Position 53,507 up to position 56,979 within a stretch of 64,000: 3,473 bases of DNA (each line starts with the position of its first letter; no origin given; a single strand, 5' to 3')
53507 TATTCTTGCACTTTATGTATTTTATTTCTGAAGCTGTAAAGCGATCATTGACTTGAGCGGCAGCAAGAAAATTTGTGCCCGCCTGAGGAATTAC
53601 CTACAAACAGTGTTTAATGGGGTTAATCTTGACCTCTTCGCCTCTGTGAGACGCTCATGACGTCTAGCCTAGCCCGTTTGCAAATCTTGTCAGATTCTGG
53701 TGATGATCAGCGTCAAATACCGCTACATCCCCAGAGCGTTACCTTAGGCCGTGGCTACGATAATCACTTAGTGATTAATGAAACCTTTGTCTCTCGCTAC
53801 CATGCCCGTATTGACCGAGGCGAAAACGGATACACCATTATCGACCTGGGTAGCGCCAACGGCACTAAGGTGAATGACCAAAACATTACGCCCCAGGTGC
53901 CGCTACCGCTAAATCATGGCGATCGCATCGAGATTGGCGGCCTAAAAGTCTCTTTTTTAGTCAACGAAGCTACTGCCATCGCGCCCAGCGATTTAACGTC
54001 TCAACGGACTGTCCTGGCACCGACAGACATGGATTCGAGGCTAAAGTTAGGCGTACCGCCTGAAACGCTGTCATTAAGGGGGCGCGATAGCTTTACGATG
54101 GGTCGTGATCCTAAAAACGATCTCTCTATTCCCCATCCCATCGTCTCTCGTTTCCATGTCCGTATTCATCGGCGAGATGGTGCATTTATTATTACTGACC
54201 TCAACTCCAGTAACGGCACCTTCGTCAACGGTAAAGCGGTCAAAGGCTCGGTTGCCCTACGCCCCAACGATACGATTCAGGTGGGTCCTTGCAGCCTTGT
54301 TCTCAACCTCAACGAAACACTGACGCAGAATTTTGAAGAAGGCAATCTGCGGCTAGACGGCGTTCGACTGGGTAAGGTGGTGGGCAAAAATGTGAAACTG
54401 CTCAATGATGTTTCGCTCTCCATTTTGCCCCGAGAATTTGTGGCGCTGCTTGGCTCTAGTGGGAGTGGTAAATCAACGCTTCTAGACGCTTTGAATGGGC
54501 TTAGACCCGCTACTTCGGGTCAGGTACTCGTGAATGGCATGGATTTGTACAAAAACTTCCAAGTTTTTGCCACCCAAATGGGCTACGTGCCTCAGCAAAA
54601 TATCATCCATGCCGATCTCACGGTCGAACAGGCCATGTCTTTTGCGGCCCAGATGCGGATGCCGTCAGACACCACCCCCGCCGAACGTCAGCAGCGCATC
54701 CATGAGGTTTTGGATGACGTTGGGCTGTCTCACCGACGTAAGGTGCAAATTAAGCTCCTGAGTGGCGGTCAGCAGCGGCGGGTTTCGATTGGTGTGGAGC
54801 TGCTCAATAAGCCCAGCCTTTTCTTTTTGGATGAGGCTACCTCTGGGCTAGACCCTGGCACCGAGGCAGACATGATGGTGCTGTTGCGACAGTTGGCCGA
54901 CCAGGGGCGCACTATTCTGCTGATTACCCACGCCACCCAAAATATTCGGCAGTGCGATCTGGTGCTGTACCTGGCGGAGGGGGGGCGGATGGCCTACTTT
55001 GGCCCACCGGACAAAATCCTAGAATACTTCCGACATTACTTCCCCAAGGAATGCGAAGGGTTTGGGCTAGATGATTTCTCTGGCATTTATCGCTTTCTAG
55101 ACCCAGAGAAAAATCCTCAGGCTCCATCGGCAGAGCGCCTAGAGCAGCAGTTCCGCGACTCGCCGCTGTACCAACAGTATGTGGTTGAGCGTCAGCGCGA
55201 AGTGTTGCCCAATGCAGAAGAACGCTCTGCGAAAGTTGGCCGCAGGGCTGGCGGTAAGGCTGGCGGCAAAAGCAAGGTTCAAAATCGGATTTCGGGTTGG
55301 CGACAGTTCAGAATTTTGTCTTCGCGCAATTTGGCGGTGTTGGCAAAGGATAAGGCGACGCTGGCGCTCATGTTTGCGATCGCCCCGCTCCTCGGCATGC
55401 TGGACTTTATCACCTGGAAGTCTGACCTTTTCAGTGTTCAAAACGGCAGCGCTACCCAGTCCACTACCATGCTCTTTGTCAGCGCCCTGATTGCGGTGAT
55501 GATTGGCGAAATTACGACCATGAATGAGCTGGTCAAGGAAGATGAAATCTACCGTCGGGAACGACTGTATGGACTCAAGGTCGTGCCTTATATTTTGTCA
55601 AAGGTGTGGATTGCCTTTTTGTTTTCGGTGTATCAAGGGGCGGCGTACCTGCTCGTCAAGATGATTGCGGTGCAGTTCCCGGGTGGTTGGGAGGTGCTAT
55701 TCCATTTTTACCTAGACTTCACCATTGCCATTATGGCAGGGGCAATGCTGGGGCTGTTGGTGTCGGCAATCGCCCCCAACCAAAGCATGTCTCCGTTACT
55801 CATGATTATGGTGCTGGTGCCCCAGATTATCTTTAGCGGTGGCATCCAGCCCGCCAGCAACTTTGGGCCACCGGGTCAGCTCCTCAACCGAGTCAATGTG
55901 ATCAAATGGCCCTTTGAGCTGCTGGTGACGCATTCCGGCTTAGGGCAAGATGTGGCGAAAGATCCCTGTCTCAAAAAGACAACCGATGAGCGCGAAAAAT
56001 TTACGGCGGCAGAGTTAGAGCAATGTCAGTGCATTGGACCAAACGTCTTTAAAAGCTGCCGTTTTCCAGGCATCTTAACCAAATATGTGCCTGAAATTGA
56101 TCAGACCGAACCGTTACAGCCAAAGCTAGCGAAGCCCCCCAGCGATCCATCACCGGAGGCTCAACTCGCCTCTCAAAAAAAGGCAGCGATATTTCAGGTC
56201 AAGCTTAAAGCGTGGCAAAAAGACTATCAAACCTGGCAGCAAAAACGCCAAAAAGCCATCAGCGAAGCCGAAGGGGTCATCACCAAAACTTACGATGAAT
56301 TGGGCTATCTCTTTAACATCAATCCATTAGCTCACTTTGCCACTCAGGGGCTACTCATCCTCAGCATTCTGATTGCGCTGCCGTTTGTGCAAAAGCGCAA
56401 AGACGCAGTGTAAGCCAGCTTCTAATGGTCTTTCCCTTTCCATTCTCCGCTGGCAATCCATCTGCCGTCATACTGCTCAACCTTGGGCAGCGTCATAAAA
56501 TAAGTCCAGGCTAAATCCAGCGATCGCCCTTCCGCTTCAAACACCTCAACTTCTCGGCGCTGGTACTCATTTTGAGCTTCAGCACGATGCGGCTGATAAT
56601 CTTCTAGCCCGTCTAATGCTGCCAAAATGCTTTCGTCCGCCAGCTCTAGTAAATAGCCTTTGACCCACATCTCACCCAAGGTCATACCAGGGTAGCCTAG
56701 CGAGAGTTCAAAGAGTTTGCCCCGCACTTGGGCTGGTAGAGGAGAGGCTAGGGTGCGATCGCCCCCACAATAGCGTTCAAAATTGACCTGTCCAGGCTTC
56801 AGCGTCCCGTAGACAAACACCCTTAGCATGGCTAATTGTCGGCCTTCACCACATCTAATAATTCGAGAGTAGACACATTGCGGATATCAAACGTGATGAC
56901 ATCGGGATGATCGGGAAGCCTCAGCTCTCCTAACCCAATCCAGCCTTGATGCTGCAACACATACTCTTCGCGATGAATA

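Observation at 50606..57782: FHA-domain signalling island: divergent pair of FHA-FHA-ABCG transporters plus an FHA-fused adenylate cyclase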

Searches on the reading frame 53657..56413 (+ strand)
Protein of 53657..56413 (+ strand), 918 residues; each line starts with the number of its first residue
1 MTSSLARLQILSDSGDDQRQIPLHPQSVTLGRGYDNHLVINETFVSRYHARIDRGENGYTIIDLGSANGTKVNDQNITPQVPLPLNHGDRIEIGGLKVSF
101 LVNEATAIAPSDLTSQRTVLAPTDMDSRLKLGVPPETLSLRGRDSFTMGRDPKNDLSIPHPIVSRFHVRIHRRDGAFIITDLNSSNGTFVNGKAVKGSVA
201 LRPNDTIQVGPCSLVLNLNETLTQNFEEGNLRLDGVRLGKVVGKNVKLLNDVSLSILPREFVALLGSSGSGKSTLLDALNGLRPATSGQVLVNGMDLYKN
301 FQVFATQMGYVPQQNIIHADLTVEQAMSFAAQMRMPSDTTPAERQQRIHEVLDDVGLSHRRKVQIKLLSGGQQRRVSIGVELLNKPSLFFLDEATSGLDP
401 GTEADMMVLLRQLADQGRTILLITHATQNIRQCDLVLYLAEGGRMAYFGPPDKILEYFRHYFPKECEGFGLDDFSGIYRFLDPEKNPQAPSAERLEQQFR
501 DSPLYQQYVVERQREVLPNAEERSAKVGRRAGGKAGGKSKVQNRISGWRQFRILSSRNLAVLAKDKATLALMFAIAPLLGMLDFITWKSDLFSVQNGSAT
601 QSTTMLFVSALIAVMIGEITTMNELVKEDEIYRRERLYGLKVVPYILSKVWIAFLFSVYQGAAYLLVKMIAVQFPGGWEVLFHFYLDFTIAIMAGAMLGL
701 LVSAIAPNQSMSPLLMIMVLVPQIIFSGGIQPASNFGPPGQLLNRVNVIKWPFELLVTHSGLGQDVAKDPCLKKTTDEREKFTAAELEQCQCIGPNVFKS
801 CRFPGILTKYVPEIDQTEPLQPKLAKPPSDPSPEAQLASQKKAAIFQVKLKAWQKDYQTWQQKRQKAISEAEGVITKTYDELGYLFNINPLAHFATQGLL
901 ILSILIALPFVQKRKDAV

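Call 3: search_protein_families(library=pfam, proteins=[window:53657-56413:+], max_evalue=0.01)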
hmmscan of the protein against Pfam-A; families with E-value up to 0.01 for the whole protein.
window:53657-56413:+ (918 aa): 11 families
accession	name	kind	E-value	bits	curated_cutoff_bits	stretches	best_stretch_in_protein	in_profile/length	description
PF00498.31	FHA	-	1.5e-41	141.1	20.7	2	147-210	2-67/67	FHA domain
PF00005.33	ABC_tran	-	2.8e-30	106.1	25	1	249-396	1-137/137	ABC transporter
PF16697.10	Yop-YscD_cpl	-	5.4e-24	84.7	33.2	2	19-100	10-90/94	Inner membrane component of T3SS, cytoplasmic domain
PF01061.29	ABC2_membrane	-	5.2e-20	72.3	26.9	1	549-757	1-207/211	ABC-2 type transporter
PF12698.13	ABC2_membrane_3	-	1.3e-08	34.8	31.6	1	590-757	149-316/347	ABC-2 family transporter protein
PF02463.25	SMC_N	-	6.4e-07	29.5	40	1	244-436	8-208/220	RecF/RecN/SMC N terminal domain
PF13304.12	AAA_21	-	8.4e-07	29.8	27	0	261-283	1-23/304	AAA domain, putative AbiEii toxin, Type IV TA system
PF13555.12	AAA_29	-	5.9e-06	26.4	27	1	252-281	15-44/61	P-loop containing region of AAA domain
PF13401.12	AAA_22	-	0.0017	19.1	27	1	259-420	5-116/130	AAA domain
PF20703.3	nSTAND1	-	0.0033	17.6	27.1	1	258-319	32-87/379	Novel STAND NTPase 1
PF03193.22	RsgA_GTPase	-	0.0043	17.3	30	1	256-282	103-129/174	RsgA GTPase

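Call 22: search_protein_families(library=ncbifam, proteins=[window:53657-56413:+], max_evalue=0.001)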
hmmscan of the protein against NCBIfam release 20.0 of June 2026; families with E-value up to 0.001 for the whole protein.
window:53657-56413:+ (918 aa): 192 families (the best 25 are shown)
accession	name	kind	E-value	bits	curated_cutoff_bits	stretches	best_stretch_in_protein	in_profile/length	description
TIGR00955.1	3a01204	subfamily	2.2e-64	218.1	736.35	1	245-776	37-565/617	pigment precursor permease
TIGR00956.1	3a01205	subfamily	1e-46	159.2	1959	1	243-736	773-1271/1394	pleiotropic drug resistance family protein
TIGR03864.1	PQQ_ABC_ATP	hypoth_equivalog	1.5e-42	145.7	302.25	1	246-454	14-219/236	ABC transporter, ATP-binding subunit, PQQ-dependent alcohol dehydrogenase system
TIGR01188.1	drrA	subfamily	4e-39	134.7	312.45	1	245-449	5-206/302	daunorubicin resistance ABC transporter, ATP-binding protein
TIGR02857.1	CydD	equivalog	1.6e-38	133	435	1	230-438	321-528/529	thiol reductant ABC exporter subunit CydD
TIGR04520.1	ECF_ATPase_1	equivalog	6.6e-37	127.4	315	1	245-456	14-225/269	energy-coupling factor transporter ATPase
TIGR04521.1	ECF_ATPase_2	equivalog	2.3e-35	122.1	330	1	246-456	18-234/279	energy-coupling factor transporter ATPase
TIGR03608.1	L_ocin_972_ABC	subfamily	1.4e-34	119.4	254.85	1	244-438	9-205/206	putative bacteriocin export ABC transporter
TIGR02673.1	FtsE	equivalog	2.8e-34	118.7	264.85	1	243-433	12-203/214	cell division ATP-binding protein FtsE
NF007027.0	PRK09493.1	equivalog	3.2e-34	118.3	379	1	245-456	13-225/240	glutamine ABC transporter ATP-binding protein GlnQ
TIGR02982.1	heterocyst_DevA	subfamily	1.1e-33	116.6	295.8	1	247-442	19-217/220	ABC exporter ATP-binding subunit, DevA family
NF007826.0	PRK10535.1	equivalog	2.2e-32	112.1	966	1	244-443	19-220/648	macrolide ABC transporter ATP-binding protein/permease MacB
TIGR03375.1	type_I_sec_LssB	subfamily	1.2e-31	109.8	693.1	1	223-457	458-691/696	type I secretion system permease/ATPase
NF049868.1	FhaB_Rv0019c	equivalog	2.2e-31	109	125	2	18-94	78-152/158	FHA domain-containing protein FhaB/FipA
NF033858.1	ABC2_perm_RbbA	equivalog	3.7e-31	107.9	1050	1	249-456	282-486/909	ribosome-associated ATPase/putative transporter RbbA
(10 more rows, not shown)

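Call 42: find_homologous_proteins(query=window:53657-56413:+, max_evalue=1e-20)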
Query window:53657-56413:+ (918 aa): 6669 proteins with E <= 1e-20 among 8000 candidates; the best 120 are listed.
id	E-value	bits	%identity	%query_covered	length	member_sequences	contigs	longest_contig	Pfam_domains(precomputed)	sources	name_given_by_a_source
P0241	0.0e+0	2076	100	100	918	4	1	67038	PF00498.32,PF01061.30,PF00005.34,PF16697.11,PF13555.13,PF02463.26,PF12698.14,PF13304.13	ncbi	-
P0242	0.0e+0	1942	94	100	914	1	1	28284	PF00498.32,PF01061.30,PF00005.34,PF16697.11,PF13555.13,PF02463.26,PF12698.14,PF13304.13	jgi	jgi:ABC transport system ATP-binding/permease protein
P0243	0.0e+0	1824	88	100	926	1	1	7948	PF00498.32,PF01061.30,PF00005.34,PF16697.11,PF02463.26,PF12698.14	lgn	-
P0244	0.0e+0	1816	88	100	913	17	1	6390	PF00498.32,PF01061.30,PF00005.34,PF16697.11,PF13555.13,PF02463.26,PF12698.14,PF13304.13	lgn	-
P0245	0.0e+0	1808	87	100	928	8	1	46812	PF00498.32,PF01061.30,PF00005.34,PF16697.11,PF13555.13,PF02463.26,PF12698.14,PF13304.13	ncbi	-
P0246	0.0e+0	1806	86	100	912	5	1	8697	PF00498.32,PF01061.30,PF00005.34,PF16697.11,PF13555.13,PF02463.26,PF12698.14,PF13304.13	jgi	jgi:ABC transport system ATP-binding/permease protein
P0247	0.0e+0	1746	85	100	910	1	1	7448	PF00498.32,PF01061.30,PF00005.34,PF16697.11,PF13555.13,PF02463.26,PF12698.14,PF13304.13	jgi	jgi:ABC-type multidrug transport system ATPase subunit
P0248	0.0e+0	1603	78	100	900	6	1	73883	PF00498.32,PF01061.30,PF00005.34,PF16697.11,PF13555.13,PF02463.26,PF12698.14,PF13304.13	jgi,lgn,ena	jgi:ABC-type multidrug transport system ATPase subunit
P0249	0.0e+0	1583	77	100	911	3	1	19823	PF00498.32,PF01061.30,PF00005.34,PF16697.11,PF13555.13,PF02463.26,PF12698.14,PF13304.13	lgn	-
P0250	0.0e+0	1460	72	100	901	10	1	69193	PF00498.32,PF01061.30,PF00005.34,PF16697.11,PF13555.13,PF02463.26,PF12698.14,PF13304.13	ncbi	-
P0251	0.0e+0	1455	72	100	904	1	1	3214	PF00498.32,PF01061.30,PF00005.34,PF16697.11,PF13555.13,PF02463.26,PF12698.14,PF13304.13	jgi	jgi:ABC transport system ATP-binding/permease protein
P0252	0.0e+0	1412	69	100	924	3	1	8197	PF00498.32,PF01061.30,PF00005.34,PF16697.11,PF13555.13,PF02463.26,PF12698.14,PF13304.13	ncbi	-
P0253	0.0e+0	1371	67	100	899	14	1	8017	PF00498.32,PF01061.30,PF00005.34,PF16697.11,PF13555.13,PF02463.26,PF12698.14,PF13304.13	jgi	jgi:ABC transport system ATP-binding/permease protein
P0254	0.0e+0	1369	67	100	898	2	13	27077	PF00498.32,PF01061.30,PF00005.34,PF16697.11,PF13555.13,PF02463.26,PF12698.14,PF13304.13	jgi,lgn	jgi:ABC transport system ATP-binding/permease protein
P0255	0.0e+0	1204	60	100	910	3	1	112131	PF00498.32,PF01061.30,PF00005.34,PF16697.11,PF13555.13,PF02463.26,PF12698.14,PF13304.13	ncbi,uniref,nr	ncbi:FHA domain-containing protein [Synechococcales cyanobacterium C]|uniref:FHA domain-containing p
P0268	0.0e+0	1052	57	85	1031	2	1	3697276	PF00498.32,PF01061.30,PF00005.34,PF16697.11,PF13555.13,PF02463.26,PF12698.14,PF13304.13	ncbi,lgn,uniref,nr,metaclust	ncbi:FHA domain-containing protein [Synechococcus sp. PCC 6312]|uniref:FHA domain-containing protein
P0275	0.0e+0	1013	53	98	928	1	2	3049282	PF00498.32,PF01061.30,PF00005.34,PF16697.11,PF13555.13,PF02463.26,PF12698.14,PF13304.13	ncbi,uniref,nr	ncbi:ABC transporter ATP-binding protein [Gloeomargarita lithophora Alchichica-D10]|uniref:ABC trans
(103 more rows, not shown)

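Call 43: find_encoding_contigs(protein=P0268, flank=8000, max_places=1)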
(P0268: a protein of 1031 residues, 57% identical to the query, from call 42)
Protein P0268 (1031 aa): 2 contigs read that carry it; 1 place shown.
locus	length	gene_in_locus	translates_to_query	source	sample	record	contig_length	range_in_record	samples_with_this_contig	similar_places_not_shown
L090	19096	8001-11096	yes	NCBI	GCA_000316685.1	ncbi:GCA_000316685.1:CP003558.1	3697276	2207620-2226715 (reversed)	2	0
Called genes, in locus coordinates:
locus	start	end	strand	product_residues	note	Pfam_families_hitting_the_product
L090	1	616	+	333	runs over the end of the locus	PF13085:Fer2_3, PF13187:Fer4_9 (faint), PF13183:Fer4_8, PF13237:Fer4_10 (weak), PF13534:Fer4_17 (weak)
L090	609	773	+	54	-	PF00504:Chloroa_b-bind (weak)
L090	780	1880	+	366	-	PF00005:ABC_tran, PF17912:OB_MalK (weak), PF08402:TOBE_2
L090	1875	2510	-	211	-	PF00694:Aconitase_C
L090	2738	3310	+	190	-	PF10989:DUF2808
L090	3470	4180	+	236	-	PF01553:Acyltransferase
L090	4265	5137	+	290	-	PF01242:PTPS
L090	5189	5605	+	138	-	PF01124:MAPEG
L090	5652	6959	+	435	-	PF13742:tRNA_anti_2, PF01336:tRNA_anti-codon, PF02601:Exonuc_VII_L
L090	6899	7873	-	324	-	PF00291:PALP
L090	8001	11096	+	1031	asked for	PF00498:FHA, PF16697:Yop-YscD_cpl, PF00498:FHA, PF00005:ABC_tran, PF02463:SMC_N (faint), PF13555:AAA_29 (weak), PF01061:ABC2_membrane, PF12698:ABC2_membrane_3 (weak), +1 more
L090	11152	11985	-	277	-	PF08543:Phos_pyr_kin, PF00294:PfkB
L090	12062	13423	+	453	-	-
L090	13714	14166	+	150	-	-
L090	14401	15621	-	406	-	PF04055:Radical_SAM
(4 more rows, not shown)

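Call 45: find_encoding_contigs(protein=P0275, flank=8000, max_places=1)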
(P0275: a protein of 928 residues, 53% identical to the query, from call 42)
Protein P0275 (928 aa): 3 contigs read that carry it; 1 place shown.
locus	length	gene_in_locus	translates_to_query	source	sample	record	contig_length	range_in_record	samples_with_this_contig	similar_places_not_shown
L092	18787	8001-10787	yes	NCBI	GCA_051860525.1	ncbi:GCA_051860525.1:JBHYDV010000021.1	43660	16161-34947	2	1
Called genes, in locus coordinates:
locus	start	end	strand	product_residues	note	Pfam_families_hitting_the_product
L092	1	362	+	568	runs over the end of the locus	PF01435:Peptidase_M48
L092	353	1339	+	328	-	-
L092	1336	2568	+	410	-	PF13439:Glyco_transf_4, PF20706:GT4-conflict (weak), PF00534:Glycos_transf_1, PF13692:Glyco_trans_1_4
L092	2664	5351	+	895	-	PF00502:Phycobilisome, PF00427:PBS_linker_poly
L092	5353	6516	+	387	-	PF00083:Sugar_tr (faint), PF07690:MFS_1, PF12832:MFS_1_like (weak), PF07690:MFS_1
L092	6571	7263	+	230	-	PF00072:Response_reg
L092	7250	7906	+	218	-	PF02985:HEAT (faint), PF03130:HEAT_PBS (faint), PF13646:HEAT_2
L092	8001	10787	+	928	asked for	PF16697:Yop-YscD_cpl, PF00498:FHA, PF16697:Yop-YscD_cpl, PF00498:FHA, PF00005:ABC_tran, PF02463:SMC_N (weak), PF13555:AAA_29 (weak), PF01061:ABC2_membrane, +2 more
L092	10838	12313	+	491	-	-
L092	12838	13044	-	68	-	PF21979:Hfq_1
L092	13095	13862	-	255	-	PF05036:SPOR (faint)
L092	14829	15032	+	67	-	-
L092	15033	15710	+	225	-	PF01634:HisG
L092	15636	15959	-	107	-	PF04483:DUF565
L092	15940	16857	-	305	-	PF02355:SecD_SecF_C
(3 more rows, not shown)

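Call 63: find_encoding_contigs(protein=P0255, flank=8000, max_places=1)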
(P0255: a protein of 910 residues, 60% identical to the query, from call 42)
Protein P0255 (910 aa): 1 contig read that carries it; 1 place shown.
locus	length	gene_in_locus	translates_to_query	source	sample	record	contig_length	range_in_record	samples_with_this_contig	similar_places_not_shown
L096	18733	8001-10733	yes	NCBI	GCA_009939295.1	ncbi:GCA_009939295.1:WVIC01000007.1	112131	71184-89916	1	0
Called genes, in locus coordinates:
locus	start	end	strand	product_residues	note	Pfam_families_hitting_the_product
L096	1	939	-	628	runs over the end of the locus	PF00005:ABC_tran, PF02463:SMC_N (faint), PF13191:AAA_16 (faint), PF13401:AAA_22 (faint), PF13304:AAA_21 (weak), PF08352:oligo_HPY (weak), PF00005:ABC_tran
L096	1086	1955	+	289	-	PF00990:GGDEF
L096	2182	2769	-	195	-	PF05685:Uma2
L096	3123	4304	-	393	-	PF01546:Peptidase_M20, PF07687:M20_dimer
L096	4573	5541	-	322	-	-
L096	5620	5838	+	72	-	-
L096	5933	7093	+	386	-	PF01571:GCV_T, PF08669:GCV_T_C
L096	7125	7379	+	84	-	PF02597:ThiS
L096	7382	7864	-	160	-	PF08847:Crr6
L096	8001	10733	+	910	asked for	PF00498:FHA, PF16697:Yop-YscD_cpl, PF00498:FHA, PF00005:ABC_tran, PF02463:SMC_N (weak), PF13555:AAA_29 (faint), PF01061:ABC2_membrane, PF12698:ABC2_membrane_3, +1 more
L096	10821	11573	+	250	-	PF13513:HEAT_EZ (faint), PF02985:HEAT (faint), PF13646:HEAT_2, PF03130:HEAT_PBS (faint), PF13646:HEAT_2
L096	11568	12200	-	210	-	PF00089:Trypsin, PF13365:Trypsin_2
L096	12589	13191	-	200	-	PF14218:COP23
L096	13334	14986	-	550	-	PF00089:Trypsin, PF13365:Trypsin_2, PF08017:Fibrinogen_BP (weak), PF00515:TPR_1, PF07719:TPR_2 (weak), PF13432:TPR_16 (weak), PF13414:TPR_11, PF00515:TPR_1 (weak), +2 more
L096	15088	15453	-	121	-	-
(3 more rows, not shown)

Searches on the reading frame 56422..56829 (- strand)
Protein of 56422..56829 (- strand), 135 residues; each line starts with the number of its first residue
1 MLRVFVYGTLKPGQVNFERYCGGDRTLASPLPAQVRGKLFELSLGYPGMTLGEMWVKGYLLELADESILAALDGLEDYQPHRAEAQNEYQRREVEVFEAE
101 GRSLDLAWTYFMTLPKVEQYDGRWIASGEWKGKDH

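Call 3: search_protein_families(library=pfam, proteins=[window:56422-56829:-], max_evalue=0.01)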
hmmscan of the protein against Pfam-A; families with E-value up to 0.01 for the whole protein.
window:56422-56829:- (135 aa): 1 family
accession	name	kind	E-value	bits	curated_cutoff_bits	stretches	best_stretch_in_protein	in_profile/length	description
PF06094.17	GGACT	-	2.1e-22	80.4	22.8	1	4-131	1-119/120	Gamma-glutamyl cyclotransferase, AIG2-like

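Call 22: search_protein_families(library=ncbifam, proteins=[window:56422-56829:-], max_evalue=0.001)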
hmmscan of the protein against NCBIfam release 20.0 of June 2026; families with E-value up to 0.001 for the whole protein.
window:56422-56829:- (135 aa): 0 families
